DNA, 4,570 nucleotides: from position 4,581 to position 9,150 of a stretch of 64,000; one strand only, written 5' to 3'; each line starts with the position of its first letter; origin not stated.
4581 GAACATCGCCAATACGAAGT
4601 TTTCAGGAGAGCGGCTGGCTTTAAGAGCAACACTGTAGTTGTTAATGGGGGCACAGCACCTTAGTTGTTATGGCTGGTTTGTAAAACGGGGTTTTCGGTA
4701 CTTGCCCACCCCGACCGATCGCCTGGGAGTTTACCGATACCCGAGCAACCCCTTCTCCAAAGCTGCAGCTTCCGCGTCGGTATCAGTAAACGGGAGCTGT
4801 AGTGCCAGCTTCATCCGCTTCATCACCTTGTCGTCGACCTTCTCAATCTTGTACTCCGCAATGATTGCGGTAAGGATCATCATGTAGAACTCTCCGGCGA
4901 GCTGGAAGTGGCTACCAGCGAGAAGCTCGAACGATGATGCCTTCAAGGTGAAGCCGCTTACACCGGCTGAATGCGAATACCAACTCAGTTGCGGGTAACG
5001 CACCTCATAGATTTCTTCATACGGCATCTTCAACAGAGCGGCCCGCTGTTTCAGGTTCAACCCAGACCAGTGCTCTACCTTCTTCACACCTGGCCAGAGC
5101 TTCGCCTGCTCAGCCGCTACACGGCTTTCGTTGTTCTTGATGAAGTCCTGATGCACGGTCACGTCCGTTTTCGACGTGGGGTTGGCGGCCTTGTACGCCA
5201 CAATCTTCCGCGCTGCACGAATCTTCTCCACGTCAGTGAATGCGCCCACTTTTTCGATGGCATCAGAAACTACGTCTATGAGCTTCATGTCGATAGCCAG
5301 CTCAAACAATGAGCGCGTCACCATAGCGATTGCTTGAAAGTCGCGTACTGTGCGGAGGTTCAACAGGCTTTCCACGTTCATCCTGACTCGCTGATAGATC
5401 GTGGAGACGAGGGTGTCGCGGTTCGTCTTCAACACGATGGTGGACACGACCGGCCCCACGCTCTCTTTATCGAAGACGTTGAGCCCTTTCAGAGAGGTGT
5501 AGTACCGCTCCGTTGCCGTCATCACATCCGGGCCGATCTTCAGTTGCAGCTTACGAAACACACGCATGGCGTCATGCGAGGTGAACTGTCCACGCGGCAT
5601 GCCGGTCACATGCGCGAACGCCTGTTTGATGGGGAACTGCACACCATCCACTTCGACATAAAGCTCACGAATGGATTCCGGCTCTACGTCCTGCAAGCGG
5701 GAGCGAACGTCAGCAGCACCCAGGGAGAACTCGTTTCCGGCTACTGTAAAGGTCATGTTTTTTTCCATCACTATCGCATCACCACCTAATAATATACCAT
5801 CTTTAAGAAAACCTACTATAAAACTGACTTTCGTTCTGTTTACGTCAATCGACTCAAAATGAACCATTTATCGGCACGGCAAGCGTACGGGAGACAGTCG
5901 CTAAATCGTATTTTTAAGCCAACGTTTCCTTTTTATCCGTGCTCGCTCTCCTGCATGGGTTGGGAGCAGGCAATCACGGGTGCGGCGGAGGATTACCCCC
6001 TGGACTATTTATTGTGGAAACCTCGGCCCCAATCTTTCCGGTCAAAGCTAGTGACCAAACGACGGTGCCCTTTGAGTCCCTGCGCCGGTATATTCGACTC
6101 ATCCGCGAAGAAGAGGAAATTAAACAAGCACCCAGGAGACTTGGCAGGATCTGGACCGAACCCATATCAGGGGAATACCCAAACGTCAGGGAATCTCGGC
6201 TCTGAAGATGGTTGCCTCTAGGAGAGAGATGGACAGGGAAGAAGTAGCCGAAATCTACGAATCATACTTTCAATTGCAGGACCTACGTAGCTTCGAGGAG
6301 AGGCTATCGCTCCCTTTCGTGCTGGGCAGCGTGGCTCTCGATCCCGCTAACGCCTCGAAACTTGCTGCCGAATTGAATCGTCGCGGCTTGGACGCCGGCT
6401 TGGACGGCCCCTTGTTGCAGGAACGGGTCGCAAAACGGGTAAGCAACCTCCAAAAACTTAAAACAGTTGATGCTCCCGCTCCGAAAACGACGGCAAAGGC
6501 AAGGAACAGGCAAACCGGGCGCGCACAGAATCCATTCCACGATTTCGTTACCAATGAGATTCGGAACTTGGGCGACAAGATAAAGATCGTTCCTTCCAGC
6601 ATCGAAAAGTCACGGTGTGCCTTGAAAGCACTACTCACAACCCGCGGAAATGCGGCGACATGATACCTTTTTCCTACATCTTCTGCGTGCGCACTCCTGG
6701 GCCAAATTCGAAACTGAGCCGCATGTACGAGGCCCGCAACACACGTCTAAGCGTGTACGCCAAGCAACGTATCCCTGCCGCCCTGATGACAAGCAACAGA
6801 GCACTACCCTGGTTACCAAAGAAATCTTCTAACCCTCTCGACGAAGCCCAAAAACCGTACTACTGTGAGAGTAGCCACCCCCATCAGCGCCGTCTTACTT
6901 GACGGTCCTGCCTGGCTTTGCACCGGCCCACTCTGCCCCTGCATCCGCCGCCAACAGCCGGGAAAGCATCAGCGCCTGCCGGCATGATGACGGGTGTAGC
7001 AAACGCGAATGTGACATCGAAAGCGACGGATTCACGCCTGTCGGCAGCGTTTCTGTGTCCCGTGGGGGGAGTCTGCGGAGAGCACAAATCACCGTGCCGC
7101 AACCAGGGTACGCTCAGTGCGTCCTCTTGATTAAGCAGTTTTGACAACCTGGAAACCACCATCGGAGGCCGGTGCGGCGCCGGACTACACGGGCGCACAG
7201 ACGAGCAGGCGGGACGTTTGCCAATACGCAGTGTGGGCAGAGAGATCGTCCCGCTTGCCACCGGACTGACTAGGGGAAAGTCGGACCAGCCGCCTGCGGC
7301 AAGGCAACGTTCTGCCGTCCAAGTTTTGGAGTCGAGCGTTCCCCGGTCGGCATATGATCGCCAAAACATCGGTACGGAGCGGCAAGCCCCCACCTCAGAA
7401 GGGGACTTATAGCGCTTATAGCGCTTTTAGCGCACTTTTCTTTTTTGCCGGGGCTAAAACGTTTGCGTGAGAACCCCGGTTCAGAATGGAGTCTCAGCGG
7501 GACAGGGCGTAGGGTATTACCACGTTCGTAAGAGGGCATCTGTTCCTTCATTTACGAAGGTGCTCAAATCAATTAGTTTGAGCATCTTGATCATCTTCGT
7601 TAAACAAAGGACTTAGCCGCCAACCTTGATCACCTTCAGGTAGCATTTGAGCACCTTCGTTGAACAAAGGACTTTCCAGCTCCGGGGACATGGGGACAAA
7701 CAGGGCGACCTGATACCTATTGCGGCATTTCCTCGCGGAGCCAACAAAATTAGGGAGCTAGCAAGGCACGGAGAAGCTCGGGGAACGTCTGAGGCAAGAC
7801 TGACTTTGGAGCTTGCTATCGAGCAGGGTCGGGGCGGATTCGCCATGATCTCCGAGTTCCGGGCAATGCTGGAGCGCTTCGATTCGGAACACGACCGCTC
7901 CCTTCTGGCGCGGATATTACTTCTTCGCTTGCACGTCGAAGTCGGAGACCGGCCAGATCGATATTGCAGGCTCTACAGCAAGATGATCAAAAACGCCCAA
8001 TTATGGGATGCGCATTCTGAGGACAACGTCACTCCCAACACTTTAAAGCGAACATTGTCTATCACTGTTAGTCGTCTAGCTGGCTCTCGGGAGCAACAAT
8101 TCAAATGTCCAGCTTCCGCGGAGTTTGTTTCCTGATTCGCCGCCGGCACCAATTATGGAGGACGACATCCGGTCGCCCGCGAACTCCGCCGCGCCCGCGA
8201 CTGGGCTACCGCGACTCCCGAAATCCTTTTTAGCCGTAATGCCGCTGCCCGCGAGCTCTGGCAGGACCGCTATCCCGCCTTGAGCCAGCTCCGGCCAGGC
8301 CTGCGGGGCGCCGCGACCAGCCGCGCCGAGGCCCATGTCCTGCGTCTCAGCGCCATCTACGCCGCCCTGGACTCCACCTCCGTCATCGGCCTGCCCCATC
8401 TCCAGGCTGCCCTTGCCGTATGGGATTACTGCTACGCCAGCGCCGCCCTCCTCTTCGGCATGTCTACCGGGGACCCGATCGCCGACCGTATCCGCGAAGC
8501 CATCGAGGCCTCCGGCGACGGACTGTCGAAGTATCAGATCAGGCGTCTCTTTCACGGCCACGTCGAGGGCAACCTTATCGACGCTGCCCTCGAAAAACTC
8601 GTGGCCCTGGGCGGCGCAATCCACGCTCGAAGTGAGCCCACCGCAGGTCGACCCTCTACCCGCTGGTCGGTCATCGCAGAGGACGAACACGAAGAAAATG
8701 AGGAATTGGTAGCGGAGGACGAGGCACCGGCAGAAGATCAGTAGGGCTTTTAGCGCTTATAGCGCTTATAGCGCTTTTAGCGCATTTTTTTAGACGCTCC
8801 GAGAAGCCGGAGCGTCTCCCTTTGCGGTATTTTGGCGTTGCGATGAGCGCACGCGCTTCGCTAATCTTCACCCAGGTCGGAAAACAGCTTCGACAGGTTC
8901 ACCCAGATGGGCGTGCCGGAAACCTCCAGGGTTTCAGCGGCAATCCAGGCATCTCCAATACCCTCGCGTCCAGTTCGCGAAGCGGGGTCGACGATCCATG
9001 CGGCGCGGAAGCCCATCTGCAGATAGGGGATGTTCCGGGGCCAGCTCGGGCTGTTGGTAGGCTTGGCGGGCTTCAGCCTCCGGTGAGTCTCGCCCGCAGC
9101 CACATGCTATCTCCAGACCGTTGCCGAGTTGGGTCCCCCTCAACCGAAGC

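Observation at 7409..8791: Tandem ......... 9-mer arrays bracketing a 1.3-kb segment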

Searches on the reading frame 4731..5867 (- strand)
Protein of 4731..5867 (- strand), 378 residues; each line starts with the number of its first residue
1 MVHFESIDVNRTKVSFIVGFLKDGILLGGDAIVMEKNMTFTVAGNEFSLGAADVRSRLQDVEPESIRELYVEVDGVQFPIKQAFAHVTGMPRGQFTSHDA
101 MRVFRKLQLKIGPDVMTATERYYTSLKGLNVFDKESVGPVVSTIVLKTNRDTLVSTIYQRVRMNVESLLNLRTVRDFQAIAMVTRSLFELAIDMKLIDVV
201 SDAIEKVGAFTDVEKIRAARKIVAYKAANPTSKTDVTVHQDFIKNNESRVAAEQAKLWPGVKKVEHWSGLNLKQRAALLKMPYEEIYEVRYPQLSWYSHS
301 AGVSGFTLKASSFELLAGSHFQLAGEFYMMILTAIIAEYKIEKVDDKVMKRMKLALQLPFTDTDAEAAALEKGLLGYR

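Call 10: search_protein_families(library=pfam, proteins=[window:4731-5867:-], max_evalue=0.01)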
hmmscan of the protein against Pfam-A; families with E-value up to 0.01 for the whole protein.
window:4731-5867:- (378 aa): 1 family
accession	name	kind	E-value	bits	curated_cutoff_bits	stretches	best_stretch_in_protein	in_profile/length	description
PF18928.5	DUF5677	-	2.3e-09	38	27.1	1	153-301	3-151/166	Family of unknown function (DUF5677)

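Call 11: search_protein_families(library=phrogs, proteins=[window:4731-5867:-], max_evalue=0.01)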
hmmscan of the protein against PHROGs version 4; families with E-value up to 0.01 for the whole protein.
window:4731-5867:- (378 aa): 0 families

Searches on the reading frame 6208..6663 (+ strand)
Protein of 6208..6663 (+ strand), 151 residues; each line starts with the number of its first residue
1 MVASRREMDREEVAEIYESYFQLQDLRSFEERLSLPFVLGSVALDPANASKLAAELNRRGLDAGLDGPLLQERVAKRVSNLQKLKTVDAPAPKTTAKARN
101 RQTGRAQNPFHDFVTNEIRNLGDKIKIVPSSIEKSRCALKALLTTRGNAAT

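Call 10: search_protein_families(library=pfam, proteins=[window:6208-6663:+], max_evalue=0.01)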
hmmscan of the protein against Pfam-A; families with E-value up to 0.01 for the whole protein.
window:6208-6663:+ (151 aa): 0 families

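Call 11: search_protein_families(library=phrogs, proteins=[window:6208-6663:+], max_evalue=0.01)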
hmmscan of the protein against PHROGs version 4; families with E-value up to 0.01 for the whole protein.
window:6208-6663:+ (151 aa): 0 families

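Call 37: search_protein_families(library=ncbifam, proteins=[window:6208-6660:+], max_evalue=1)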
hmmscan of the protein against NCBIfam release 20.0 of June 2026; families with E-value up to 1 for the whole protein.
window:6208-6660:+ (151 aa): 0 families

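Call 48: find_encoding_contigs(protein=window:6208-6663:+, flank=6000, max_places=8)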
Protein window:6208-6663:+ (151 aa): no gene with exactly this product is on record in the collection.

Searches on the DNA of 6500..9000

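Call 29: search_rna_families(source=window, start=6500, end=9000, threshold=evalue, max_evalue=5)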
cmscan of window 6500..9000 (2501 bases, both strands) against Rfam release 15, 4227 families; matches with E-value up to 5: 3.
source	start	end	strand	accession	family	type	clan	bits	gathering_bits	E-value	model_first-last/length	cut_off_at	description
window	8275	8322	+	RF00454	p27_CRE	Cis-reg;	-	19.4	42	1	1-59/59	no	p27 cis-regulatory element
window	6740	6840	+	RF01954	SOX2OT_exon4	Gene; lncRNA;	-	17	40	2.4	1-109/109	no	SOX2 overlapping transcript exon 4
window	8676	8736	+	RF01306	sR52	Gene; snRNA; snoRNA; CD-box;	-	15.3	50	4.9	1-60/60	no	Small nucleolar RNA sR52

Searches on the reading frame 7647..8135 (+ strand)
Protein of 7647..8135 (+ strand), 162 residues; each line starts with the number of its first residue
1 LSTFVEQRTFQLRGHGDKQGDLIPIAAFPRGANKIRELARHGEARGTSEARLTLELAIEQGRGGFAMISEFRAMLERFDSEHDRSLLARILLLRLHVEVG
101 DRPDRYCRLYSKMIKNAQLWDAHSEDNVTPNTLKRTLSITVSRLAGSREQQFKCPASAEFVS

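Call 10: search_protein_families(library=pfam, proteins=[window:7647-8135:+], max_evalue=0.01)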
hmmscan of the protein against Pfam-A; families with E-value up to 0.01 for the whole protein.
window:7647-8135:+ (162 aa): 0 families

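Call 11: search_protein_families(library=phrogs, proteins=[window:7647-8135:+], max_evalue=0.01)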
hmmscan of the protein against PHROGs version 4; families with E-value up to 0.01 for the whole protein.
window:7647-8135:+ (162 aa): 0 families

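Call 37: search_protein_families(library=ncbifam, proteins=[window:7647-8132:+], max_evalue=1)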
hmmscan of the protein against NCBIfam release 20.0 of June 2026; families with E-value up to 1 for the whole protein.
window:7647-8132:+ (162 aa): 0 families

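Call 92: search_protein_representatives(protein=window:7647-8132:+)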
Query: 162 residues. Proteins with E-value up to 0.001 (for the whole library): 2; up to 1e-10: 1; up to 1e-30: 1. The best 2 are listed.
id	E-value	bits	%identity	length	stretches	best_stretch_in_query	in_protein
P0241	1.5e-55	203.6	100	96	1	67-162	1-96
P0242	8.2e-04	35.7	69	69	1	33-67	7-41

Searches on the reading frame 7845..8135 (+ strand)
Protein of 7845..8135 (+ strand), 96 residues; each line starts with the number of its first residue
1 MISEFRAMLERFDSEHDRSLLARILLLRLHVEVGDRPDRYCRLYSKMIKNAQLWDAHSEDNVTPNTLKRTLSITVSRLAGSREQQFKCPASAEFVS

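Call 93: find_encoding_contigs(protein=window:7845-8135:+, flank=3000, max_places=6)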
Protein window:7845-8135:+ (96 aa): no gene with exactly this product is on record in the collection.
